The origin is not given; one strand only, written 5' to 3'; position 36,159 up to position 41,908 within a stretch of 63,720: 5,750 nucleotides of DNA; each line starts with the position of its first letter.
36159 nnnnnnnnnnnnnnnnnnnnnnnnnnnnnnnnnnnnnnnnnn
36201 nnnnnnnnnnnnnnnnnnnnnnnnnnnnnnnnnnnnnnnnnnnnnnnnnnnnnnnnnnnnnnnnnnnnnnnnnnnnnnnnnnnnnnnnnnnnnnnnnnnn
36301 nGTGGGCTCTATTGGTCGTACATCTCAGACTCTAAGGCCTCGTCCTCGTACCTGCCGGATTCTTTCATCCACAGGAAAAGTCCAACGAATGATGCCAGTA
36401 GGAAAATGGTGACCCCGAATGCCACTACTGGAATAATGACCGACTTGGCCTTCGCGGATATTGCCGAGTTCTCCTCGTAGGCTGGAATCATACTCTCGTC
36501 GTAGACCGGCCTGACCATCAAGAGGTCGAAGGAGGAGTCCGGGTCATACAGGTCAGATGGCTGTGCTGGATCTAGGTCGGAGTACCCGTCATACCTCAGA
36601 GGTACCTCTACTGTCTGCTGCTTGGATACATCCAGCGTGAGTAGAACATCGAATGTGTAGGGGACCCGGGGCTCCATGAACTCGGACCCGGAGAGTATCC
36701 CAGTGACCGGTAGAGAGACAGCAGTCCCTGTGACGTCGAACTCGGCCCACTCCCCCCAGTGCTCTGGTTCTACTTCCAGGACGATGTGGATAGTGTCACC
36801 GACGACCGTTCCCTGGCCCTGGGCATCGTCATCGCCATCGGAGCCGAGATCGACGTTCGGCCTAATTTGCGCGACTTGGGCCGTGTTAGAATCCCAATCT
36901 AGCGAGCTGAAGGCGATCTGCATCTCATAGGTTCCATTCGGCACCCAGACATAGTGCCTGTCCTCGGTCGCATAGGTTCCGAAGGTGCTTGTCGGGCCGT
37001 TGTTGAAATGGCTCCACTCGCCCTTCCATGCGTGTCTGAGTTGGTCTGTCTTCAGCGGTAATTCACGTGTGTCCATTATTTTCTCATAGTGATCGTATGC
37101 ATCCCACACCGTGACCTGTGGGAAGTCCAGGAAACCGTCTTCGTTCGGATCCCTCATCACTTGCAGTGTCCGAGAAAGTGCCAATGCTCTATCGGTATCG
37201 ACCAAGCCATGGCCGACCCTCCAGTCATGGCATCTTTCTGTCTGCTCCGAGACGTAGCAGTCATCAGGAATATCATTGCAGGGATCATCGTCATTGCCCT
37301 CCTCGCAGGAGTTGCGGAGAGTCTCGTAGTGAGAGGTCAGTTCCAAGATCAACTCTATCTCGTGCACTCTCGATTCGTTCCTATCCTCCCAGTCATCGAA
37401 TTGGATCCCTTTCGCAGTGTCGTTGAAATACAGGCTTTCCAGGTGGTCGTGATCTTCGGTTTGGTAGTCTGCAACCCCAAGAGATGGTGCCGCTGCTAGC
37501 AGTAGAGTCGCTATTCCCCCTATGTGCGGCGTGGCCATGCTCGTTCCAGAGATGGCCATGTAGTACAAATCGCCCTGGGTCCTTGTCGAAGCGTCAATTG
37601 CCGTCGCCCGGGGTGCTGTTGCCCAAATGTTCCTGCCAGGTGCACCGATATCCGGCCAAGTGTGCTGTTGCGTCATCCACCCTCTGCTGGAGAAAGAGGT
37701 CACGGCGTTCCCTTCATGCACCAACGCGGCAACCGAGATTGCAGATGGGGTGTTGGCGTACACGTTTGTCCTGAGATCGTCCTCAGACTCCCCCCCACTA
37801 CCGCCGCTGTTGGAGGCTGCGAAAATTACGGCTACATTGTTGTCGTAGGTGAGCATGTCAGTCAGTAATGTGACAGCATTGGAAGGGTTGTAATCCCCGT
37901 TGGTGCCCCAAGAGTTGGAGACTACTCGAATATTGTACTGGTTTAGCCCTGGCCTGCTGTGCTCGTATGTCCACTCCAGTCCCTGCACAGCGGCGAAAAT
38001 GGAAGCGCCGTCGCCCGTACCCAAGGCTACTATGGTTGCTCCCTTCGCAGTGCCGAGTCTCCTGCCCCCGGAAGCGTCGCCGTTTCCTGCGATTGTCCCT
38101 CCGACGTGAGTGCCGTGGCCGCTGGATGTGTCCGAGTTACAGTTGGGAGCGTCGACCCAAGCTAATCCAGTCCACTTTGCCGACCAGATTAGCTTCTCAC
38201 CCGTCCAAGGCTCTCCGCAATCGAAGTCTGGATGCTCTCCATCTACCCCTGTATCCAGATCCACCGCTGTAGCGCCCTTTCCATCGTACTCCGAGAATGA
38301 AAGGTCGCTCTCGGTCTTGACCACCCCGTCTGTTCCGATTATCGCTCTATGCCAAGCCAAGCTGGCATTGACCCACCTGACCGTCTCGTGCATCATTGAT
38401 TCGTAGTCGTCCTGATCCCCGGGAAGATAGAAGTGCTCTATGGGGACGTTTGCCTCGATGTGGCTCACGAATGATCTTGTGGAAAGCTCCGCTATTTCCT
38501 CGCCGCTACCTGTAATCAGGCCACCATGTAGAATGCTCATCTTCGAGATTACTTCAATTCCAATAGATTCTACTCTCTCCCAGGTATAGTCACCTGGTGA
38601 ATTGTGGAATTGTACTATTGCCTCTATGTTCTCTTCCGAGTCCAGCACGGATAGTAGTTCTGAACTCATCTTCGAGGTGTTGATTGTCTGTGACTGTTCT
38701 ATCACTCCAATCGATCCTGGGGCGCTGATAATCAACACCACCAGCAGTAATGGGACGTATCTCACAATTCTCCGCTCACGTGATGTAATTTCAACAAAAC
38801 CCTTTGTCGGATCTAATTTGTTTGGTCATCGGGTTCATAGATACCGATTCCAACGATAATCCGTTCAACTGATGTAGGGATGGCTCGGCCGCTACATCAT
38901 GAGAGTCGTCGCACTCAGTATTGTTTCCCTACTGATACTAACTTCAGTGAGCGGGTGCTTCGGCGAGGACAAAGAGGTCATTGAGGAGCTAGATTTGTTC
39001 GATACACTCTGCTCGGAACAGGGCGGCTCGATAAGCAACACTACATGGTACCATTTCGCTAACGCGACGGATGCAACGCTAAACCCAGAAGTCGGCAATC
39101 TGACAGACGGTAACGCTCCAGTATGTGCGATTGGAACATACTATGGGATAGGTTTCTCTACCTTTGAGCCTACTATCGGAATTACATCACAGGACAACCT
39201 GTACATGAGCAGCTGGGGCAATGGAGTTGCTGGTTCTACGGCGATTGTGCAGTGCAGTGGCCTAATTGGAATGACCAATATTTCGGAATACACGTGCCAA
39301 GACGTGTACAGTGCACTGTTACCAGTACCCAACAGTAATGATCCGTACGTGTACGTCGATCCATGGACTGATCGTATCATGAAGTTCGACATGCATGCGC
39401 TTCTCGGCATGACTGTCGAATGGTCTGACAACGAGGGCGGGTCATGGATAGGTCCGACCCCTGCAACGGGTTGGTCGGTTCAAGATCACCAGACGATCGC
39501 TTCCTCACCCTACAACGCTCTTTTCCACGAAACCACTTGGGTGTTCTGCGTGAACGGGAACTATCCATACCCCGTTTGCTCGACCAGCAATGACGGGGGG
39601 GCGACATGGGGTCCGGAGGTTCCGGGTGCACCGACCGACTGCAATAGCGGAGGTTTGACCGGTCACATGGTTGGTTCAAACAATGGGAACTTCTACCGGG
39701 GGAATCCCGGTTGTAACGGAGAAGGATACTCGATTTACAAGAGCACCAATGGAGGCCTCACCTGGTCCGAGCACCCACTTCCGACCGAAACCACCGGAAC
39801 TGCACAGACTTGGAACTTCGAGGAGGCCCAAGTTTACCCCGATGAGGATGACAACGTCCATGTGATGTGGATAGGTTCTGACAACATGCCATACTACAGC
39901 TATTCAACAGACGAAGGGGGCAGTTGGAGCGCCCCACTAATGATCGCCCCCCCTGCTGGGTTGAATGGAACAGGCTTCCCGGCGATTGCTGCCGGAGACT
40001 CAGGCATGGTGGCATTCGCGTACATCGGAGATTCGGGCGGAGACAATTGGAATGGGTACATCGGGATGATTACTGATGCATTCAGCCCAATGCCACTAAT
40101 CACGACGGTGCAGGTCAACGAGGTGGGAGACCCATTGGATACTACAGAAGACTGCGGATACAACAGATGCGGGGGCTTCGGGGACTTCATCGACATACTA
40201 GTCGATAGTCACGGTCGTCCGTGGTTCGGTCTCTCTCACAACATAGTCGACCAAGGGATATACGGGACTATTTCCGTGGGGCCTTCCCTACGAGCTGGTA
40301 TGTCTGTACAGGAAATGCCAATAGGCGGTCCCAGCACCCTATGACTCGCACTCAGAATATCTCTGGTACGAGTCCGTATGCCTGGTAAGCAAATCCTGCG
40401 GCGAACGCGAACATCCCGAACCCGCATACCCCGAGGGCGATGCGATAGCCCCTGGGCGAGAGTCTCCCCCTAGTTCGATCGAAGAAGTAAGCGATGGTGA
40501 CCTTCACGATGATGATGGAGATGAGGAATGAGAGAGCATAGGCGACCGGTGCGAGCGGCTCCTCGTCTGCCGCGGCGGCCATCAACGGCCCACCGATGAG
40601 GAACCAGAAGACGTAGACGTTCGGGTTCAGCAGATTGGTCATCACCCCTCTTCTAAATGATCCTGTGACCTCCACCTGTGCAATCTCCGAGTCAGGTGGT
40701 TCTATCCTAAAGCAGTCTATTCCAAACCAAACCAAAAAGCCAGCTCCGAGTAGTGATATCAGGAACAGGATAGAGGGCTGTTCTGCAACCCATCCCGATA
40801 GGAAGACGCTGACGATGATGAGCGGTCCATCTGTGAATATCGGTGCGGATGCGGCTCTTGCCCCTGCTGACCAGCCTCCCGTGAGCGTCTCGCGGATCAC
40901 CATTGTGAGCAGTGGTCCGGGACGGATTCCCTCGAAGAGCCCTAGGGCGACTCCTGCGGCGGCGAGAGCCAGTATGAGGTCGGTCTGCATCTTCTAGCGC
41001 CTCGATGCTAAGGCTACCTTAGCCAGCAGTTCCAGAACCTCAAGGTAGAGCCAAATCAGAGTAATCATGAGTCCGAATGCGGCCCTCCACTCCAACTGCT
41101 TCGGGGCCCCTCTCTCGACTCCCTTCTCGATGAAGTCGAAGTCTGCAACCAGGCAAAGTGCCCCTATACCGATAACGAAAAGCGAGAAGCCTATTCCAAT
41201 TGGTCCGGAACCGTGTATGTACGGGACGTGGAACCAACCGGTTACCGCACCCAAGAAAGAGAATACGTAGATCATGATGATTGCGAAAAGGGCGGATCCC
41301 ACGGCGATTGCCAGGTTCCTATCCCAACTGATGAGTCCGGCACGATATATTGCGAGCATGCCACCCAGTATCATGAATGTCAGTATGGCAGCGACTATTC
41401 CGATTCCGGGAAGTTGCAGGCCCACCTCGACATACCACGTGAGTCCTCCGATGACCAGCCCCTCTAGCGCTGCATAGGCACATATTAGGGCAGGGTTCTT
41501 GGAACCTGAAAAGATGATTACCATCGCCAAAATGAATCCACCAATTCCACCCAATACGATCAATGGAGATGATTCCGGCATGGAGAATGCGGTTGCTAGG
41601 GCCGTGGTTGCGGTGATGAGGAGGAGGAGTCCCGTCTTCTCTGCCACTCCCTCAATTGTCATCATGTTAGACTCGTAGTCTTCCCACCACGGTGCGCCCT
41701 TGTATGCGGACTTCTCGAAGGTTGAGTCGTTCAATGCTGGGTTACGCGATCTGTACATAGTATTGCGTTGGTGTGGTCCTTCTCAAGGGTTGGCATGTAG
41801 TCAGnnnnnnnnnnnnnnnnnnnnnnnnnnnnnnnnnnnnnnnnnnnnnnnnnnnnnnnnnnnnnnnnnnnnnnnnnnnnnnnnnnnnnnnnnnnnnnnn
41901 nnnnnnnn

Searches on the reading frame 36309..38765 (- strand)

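Call 53: search_protein_families(library=pfam, proteins=[window:36309-38765:-], max_evalue=0.00001)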
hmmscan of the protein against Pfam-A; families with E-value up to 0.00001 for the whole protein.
window:36309-38765:- (818 aa): 1 family
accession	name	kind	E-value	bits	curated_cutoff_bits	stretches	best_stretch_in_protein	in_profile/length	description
PF00082.27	Peptidase_S8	-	4e-35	122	21.8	1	170-435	9-266/288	Subtilase family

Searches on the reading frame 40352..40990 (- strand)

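Call 53: search_protein_families(library=pfam, proteins=[window:40352-40990:-], max_evalue=0.00001)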
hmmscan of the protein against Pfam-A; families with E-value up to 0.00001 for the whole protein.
window:40352-40990:- (212 aa): 1 family
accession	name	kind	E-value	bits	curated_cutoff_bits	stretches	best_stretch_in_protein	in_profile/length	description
PF01810.24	LysE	-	1.4e-23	83.9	25.6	1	23-203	6-192/193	LysE type translocator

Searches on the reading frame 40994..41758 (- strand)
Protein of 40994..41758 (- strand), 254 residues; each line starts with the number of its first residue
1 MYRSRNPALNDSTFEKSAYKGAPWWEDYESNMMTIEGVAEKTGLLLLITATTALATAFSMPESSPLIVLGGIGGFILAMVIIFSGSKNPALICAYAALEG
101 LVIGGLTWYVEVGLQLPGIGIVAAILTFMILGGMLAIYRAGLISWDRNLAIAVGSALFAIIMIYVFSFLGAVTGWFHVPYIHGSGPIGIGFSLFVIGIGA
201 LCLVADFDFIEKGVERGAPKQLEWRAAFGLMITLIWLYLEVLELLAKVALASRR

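Call 53: search_protein_families(library=pfam, proteins=[window:40994-41758:-], max_evalue=0.00001)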
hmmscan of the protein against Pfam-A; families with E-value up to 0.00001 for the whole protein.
window:40994-41758:- (254 aa): 1 family
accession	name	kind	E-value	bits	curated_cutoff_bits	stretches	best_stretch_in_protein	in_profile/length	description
PF12811.12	BaxI_1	-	2.6e-64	217.5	26.2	1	6-248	1-231/233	Bax inhibitor 1 like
